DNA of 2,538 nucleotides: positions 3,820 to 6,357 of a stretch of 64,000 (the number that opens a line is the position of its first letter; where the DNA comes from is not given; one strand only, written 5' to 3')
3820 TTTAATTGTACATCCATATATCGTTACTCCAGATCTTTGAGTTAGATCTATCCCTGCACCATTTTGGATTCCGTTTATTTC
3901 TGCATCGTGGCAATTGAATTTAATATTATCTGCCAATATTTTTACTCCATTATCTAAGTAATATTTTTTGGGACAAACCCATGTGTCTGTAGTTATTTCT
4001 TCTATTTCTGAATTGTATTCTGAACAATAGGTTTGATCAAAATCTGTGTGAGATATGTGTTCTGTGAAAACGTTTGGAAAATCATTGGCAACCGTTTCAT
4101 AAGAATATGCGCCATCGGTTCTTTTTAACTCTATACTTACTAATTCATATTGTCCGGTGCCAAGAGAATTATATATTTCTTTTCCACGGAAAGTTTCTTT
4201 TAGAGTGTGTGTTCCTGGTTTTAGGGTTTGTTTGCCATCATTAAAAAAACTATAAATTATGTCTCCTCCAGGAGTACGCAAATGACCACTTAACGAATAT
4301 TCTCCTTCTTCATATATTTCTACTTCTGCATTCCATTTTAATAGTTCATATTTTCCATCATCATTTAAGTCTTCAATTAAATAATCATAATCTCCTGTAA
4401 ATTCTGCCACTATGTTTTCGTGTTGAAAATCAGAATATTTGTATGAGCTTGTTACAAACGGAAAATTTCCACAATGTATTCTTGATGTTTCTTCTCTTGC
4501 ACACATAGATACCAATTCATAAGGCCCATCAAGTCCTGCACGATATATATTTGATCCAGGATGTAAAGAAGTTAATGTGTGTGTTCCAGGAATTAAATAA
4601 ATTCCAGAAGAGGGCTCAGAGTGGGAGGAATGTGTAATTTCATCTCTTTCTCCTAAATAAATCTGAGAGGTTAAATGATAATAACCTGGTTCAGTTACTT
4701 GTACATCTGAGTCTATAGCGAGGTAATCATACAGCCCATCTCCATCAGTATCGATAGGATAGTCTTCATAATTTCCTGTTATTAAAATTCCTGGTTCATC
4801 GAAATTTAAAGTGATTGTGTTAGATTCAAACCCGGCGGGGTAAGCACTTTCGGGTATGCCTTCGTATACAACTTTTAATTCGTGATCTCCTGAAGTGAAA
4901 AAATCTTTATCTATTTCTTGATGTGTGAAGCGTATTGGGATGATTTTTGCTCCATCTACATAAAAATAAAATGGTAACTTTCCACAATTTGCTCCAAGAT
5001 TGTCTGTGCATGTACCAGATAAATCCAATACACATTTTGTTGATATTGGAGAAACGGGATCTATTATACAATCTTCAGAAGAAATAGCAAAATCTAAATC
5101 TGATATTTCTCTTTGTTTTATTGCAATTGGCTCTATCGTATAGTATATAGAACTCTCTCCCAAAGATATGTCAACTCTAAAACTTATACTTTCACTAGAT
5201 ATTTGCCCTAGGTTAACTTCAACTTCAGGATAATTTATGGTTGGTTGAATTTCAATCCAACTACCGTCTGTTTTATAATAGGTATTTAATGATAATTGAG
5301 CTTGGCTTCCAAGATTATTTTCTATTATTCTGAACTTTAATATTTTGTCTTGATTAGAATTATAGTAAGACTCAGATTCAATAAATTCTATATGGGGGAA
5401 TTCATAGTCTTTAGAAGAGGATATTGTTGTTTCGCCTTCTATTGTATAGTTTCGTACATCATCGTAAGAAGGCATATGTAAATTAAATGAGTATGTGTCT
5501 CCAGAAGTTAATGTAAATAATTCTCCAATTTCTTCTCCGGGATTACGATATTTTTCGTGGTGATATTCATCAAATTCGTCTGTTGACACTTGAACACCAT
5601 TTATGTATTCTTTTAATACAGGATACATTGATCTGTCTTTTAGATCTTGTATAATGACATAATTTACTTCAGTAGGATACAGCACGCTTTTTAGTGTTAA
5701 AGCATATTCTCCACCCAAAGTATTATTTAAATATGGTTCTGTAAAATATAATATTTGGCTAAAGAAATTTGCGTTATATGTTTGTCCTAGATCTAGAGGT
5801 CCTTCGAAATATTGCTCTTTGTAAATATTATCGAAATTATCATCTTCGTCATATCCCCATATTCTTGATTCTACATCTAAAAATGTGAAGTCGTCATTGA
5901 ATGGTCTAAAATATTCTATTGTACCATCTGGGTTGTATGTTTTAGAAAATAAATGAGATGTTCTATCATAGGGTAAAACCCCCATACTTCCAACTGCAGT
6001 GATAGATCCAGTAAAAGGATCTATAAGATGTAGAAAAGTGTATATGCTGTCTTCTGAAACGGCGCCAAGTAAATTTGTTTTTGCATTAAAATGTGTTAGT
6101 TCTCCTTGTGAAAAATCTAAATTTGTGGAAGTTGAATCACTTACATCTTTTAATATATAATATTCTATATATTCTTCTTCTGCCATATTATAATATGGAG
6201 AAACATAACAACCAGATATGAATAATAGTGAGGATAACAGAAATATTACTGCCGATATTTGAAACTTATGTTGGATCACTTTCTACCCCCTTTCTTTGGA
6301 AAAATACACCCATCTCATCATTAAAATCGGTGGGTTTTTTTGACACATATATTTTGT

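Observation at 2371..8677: Secreted proteolysis/adhesion module: HExxH peptidase, 1024-aa beta-helix lipoprotein, subtilisin lipoprotein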

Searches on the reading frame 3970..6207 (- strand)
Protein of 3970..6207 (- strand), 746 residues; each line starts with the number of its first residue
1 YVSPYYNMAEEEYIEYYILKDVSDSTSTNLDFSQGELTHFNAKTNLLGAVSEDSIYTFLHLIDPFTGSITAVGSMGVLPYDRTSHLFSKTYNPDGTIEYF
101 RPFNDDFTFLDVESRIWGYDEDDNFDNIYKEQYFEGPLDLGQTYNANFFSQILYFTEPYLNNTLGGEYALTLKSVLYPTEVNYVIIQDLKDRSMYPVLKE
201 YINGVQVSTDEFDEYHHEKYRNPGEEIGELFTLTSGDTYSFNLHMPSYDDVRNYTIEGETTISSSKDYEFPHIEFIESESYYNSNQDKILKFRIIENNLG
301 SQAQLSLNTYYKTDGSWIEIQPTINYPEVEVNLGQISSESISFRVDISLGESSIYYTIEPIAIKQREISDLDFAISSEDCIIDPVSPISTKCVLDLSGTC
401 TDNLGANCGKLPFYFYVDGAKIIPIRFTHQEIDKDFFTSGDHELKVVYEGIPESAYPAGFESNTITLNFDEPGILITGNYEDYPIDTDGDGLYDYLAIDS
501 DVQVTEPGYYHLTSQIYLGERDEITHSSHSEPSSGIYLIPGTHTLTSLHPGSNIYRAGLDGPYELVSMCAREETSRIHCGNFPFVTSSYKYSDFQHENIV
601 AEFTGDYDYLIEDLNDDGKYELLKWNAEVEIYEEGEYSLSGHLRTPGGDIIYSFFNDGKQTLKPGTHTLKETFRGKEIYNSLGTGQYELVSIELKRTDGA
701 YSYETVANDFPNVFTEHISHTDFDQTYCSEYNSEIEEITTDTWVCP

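Call 25: search_protein_representatives(protein=window:3970-6207:-)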
Query: 746 residues. Proteins with E-value up to 0.001 (for the whole library): 1534; up to 1e-10: 720; up to 1e-30: 107. The best 150 are listed.
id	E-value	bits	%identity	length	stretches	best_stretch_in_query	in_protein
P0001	0.0e+00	1710.1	100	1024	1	1-746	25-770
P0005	1.3e-157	543.1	33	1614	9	467-694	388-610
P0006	5.6e-135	468.2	34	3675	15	469-689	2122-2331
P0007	1.6e-113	397.3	30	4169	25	480-675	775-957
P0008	2.7e-112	393.3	38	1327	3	6-567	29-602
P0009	2.1e-88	314.2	29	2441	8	407-700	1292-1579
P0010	1.1e-86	308.6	30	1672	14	468-600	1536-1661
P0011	2.8e-83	297.3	31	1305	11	466-595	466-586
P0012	8.2e-80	285.8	29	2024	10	469-687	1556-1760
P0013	9.6e-69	249.2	37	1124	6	476-687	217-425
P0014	6.7e-63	229.9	34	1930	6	480-691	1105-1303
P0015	4.5e-62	227.2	37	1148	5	472-607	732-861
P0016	2.0e-60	221.8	33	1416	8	468-690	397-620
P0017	2.6e-59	218.1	28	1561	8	469-689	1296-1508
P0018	8.3e-59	216.4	30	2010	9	465-687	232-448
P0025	4.2e-52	194.2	36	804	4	476-694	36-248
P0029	2.9e-49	184.8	37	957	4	474-648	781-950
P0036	1.0e-45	173.1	33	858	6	476-692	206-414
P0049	2.4e-40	155.4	35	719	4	478-597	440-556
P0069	1.4e-35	139.6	34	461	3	468-689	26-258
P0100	6.7e-32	127.4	32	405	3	475-699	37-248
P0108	5.7e-31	124.4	29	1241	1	6-502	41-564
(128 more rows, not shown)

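Call 26: search_protein_families(library=pfam, proteins=[P0008, P0108, P0005, P0013, P0025, P0029, P0036, P0049, P0069, P0100], max_evalue=0.01)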
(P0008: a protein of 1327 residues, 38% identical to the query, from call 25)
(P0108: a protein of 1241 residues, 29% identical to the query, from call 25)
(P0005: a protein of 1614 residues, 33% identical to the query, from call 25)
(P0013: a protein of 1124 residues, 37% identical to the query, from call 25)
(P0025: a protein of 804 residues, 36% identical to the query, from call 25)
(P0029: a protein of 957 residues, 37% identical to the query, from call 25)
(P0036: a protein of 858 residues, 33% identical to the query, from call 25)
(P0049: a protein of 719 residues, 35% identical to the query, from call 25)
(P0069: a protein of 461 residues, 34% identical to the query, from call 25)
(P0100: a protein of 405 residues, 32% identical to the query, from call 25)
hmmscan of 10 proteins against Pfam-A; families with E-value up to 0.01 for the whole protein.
P0008 (1327 aa): 3 families
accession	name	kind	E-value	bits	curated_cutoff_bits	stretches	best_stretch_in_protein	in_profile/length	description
PF20943.3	DUF4785_3rd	-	6.5e-09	36.3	24.5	1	653-732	13-95/106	Domain of unknown function (DUF4785) C-terminal domain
PF05048.19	NosD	-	3.7e-07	30.2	23.6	1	1151-1240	59-146/212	Periplasmic copper-binding protein (NosD)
PF13229.12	Beta_helix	-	3.2e-06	27.3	25.9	1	1155-1240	22-110/158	Right handed beta helix region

P0108 (1241 aa): 0 families

P0005 (1614 aa): 14 families
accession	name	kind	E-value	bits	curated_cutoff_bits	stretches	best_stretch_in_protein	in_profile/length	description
PF20943.3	DUF4785_3rd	-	1.7e-89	295.3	24.5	10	1022-1094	14-88/106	Domain of unknown function (DUF4785) C-terminal domain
PF03422.21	CBM_6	-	1.6e-16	61.2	28.9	0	1050-1075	86-111/125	Carbohydrate binding module (family 6)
PF16640.11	Big_3_5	-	1.2e-15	58.2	35.5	0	439-478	46-81/88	Bacterial Ig-like domain (group 3)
PF00630.25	Filamin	-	2.1e-11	44.9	26.9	0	421-473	40-89/93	Filamin/ABP280 repeat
PF01899.21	MNHE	-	1.3e-08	35.2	27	0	90-109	99-118/145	Na+/H+ ion antiporter subunit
PF14347.11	DUF4399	-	1.1e-06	29.3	28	0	451-466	54-69/91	Domain of unknown function (DUF4399)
PF13585.12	CHU_C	-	1.1e-06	29.1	27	1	1551-1603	25-75/86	CHU_C Type IX secretion signal domain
PF22091.2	DUF6941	-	2.1e-05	25.3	27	0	93-108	102-117/125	Family of unknown function (DUF6941)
PF13860.13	FlgD_ig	-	2.2e-05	24.8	27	1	1554-1603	24-78/79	FlgD Ig-like domain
PF18435.7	EstA_Ig_like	-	4e-05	24.1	26.7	0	788-819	26-57/120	Esterase Ig-like N-terminal domain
PF12975.13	DUF3859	-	0.00016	22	24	0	674-720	74-121/123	Domain of unknown function (DUF3859)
PF18962.6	Por_Secre_tail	-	0.0005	20.8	27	0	1531-1610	1-73/75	Secretion system C-terminal sorting domain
PF20747.2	Caudo_bapla_N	-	0.0035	17.6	26.7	0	1153-1194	60-101/138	Lactophage receptor-binding protein N-terminal shoulder domain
PF18568.6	COS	-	0.0094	16.5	27.1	0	1236-1255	24-43/52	TRIM C-terminal subgroup One Signature domain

P0013 (1124 aa): 1 family
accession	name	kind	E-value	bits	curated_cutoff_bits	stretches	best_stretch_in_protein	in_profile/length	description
PF20943.3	DUF4785_3rd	-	7.3e-50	167.9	24.5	6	113-187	13-90/106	Domain of unknown function (DUF4785) C-terminal domain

P0025 (804 aa): 2 families
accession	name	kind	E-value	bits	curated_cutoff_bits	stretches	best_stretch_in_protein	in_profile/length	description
PF20943.3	DUF4785_3rd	-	1.2e-34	119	24.5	5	299-375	13-92/106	Domain of unknown function (DUF4785) C-terminal domain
PF11976.14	Rad60-SLD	-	0.0017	18.6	23.8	0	97-112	38-53/72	Ubiquitin-2 like Rad60 SUMO-like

P0029 (957 aa): 6 families
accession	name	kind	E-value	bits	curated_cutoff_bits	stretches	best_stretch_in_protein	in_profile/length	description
PF20943.3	DUF4785_3rd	-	3.6e-30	104.6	24.5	3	679-752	14-90/106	Domain of unknown function (DUF4785) C-terminal domain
PF11976.14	Rad60-SLD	-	6.6e-05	23.1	23.8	0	473-502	36-66/72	Ubiquitin-2 like Rad60 SUMO-like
PF05911.16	FPP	-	0.0002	20.2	40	1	105-311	634-827/871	Filament-like plant protein, long coiled-coil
PF10732.14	DUF2524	-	0.0032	18.2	25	1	143-214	8-80/84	Protein of unknown function (DUF2524)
PF23367.1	DUF7091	-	0.0064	17.3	27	0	152-195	8-49/88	Family of unknown function (DUF7091)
PF10241.14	KxDL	-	0.0096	16.6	27.2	0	193-255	13-78/86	Uncharacterized conserved protein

P0036 (858 aa): 2 families
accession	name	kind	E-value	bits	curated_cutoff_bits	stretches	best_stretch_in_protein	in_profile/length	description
PF20943.3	DUF4785_3rd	-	2.8e-32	111.4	24.5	3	709-783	14-91/106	Domain of unknown function (DUF4785) C-terminal domain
PF07705.17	CARDB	-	5.1e-06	27.1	22.7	1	2-59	26-83/101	CARDB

P0049 (719 aa): 4 families
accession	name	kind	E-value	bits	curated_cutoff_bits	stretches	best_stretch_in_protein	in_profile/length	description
PF20943.3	DUF4785_3rd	-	1.4e-21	77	24.5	3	457-530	14-89/106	Domain of unknown function (DUF4785) C-terminal domain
PF00801.26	PKD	-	1.1e-05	25.8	23.5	1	580-650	18-80/80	PKD domain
PF24318.1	DUF7490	-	0.0023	18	27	0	102-128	71-97/106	Domain of unknown function (DUF7490)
PF18911.6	PKD_4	-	0.0027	18.2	27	1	560-651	2-84/85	PKD domain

P0069 (461 aa): 3 families
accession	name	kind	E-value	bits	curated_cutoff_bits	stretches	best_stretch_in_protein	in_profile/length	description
PF20943.3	DUF4785_3rd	-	7.7e-11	42.5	24.5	0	52-86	13-47/106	Domain of unknown function (DUF4785) C-terminal domain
PF16403.11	Bact_surface_Ig-like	-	0.0031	18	27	0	37-71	16-52/71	Bacterial surface protein, Ig-like domain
PF16990.11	CBM_35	-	0.0061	17.3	28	0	408-454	24-62/121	Carbohydrate binding module (family 35)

P0100 (405 aa): 1 family
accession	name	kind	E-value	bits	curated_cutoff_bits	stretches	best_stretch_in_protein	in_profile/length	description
PF20943.3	DUF4785_3rd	-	4.9e-18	65.6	24.5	2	174-247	13-91/106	Domain of unknown function (DUF4785) C-terminal domain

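Call 28: find_encoding_contigs(protein=P0008, flank=10000, max_places=4)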
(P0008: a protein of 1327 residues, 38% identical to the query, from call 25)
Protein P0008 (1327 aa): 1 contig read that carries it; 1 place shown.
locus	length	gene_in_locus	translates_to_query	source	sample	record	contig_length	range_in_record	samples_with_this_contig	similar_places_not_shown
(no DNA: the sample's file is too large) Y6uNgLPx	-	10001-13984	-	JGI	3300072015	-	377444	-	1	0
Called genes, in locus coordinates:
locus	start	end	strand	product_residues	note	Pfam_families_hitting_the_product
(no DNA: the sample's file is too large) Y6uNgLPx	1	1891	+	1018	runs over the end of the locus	PF00133:tRNA-synt_1, PF09334:tRNA-synt_1g, PF01406:tRNA-synt_1e, PF08264:Anticodon_1, PF19302:DUF5915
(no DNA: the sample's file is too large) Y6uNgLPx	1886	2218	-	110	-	PF09685:MamF_MmsF (weak)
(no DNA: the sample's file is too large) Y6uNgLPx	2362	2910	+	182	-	PF00352:TBP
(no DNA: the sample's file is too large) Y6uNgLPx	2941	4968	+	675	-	PF14551:MCM_N, PF17207:MCM_OB, PF00493:MCM, PF07728:AAA_5 (faint), PF01078:Mg_chelatase (weak), PF17855:MCM_lid, PF21120: (weak)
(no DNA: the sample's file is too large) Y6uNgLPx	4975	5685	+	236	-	PF01336:tRNA_anti-codon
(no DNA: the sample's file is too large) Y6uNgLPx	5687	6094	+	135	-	PF01873:eIF-5_eIF-2B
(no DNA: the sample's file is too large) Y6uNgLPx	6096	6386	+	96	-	PF04242:DUF424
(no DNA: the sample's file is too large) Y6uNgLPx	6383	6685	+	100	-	PF04981:NMD3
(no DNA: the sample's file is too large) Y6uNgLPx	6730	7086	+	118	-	PF01176:eIF-1a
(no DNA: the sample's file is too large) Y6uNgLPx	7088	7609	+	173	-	PF00013:KH_1 (weak), PF21800:KH_KRR1_2nd, PF22891:KH_PNO1_2nd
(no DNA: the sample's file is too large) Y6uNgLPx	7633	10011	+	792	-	PF05922:Inhibitor_I9 (weak), PF00082:Peptidase_S8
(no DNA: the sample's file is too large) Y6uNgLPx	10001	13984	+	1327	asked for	PF20943:DUF4785_3rd (faint), PF05048:NosD (weak), PF13229:Beta_helix (weak)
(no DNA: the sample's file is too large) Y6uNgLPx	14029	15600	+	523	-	PF02518:HATPase_c, PF13589:HATPase_c_3, PF09239:Topo-VIb_trans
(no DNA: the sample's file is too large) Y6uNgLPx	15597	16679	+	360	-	PF04406:TP6A_N, PF20768:Topo_VI_alpha, PF21180:TOP6A-Spo11_Toprim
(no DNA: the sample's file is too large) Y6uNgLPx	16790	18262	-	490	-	PF01336:tRNA_anti-codon, PF00152:tRNA-synt_2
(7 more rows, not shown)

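Call 29: find_encoding_contigs(protein=P0108, flank=10000, max_places=4)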
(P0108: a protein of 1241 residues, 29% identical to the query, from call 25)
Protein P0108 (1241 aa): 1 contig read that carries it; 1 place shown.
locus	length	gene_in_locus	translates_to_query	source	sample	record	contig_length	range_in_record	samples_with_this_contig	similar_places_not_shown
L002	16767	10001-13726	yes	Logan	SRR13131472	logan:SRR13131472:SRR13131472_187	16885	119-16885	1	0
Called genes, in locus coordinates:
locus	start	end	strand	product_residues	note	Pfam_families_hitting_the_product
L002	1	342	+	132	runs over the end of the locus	-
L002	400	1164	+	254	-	PF01163:RIO1, PF06293:Kdo (faint)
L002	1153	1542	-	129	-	-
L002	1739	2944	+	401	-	PF00988:CPSase_sm_chain, PF00117:GATase, PF07722:Peptidase_C26 (weak)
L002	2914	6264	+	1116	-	PF25596:CPSase_L_D1, PF07478:Dala_Dala_lig_C, PF02786:CPSase_L_D2, PF02787:CPSase_L_D3, PF25596:CPSase_L_D1, PF02222:ATP-grasp, PF02786:CPSase_L_D2, PF02142:MGS, +4 more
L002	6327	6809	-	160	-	-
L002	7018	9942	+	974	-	PF05922:Inhibitor_I9, PF00082:Peptidase_S8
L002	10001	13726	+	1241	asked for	-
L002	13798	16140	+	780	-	PF09826:Beta_propel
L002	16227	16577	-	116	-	-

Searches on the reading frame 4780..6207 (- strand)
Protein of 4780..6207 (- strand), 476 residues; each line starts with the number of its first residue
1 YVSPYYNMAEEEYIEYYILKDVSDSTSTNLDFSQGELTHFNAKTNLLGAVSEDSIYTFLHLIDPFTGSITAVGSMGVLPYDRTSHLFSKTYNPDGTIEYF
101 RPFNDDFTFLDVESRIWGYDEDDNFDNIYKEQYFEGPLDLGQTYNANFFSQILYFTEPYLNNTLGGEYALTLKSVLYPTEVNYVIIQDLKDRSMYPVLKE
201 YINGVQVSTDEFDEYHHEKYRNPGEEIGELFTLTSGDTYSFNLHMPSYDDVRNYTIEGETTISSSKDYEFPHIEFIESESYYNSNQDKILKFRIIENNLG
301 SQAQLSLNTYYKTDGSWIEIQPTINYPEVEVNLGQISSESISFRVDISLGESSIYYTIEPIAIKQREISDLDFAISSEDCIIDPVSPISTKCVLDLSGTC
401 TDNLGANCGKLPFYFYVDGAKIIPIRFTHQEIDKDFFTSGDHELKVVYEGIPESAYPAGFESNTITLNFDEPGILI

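Call 32: find_homologous_proteins(query=A1, max_evalue=0.001)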
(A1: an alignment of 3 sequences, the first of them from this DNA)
Query A1 (3 sequences): 6396 candidates shared short words with the query, none scored E <= 0.001.

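Call 33: find_related_loci(query=A1, collection=genome_contigs, flank=8000)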
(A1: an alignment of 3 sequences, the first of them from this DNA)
Query A1 (476 aa) in genome_contigs; peptide patterns used: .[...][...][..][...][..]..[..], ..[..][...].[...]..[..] (x = any residue, [..] = any of these).
136 stretches matched a pattern, but none encodes a relative of the query by tblastn (E <= 1e-3).

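Call 34: find_related_loci(query=A1, collection=metagenome_contigs, flank=8000)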
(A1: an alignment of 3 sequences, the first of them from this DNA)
Query A1 (476 aa) in metagenome_contigs; peptide patterns used: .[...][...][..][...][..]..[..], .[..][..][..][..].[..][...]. (x = any residue, [..] = any of these).
600 stretches matched a pattern, but none encodes a relative of the query by tblastn (E <= 1e-3).

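Call 75: search_solved_structures(query=A1, max_evalue=10)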
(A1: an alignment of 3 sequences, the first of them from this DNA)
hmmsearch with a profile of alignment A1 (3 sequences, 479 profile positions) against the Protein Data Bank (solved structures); distinct sequences matched with E-value up to 10: 1.
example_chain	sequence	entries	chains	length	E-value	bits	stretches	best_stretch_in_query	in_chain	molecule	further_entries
2dgv_A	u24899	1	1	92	2.1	10.3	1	72-112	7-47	Heterogeneous nuclear ribonucleoprotein M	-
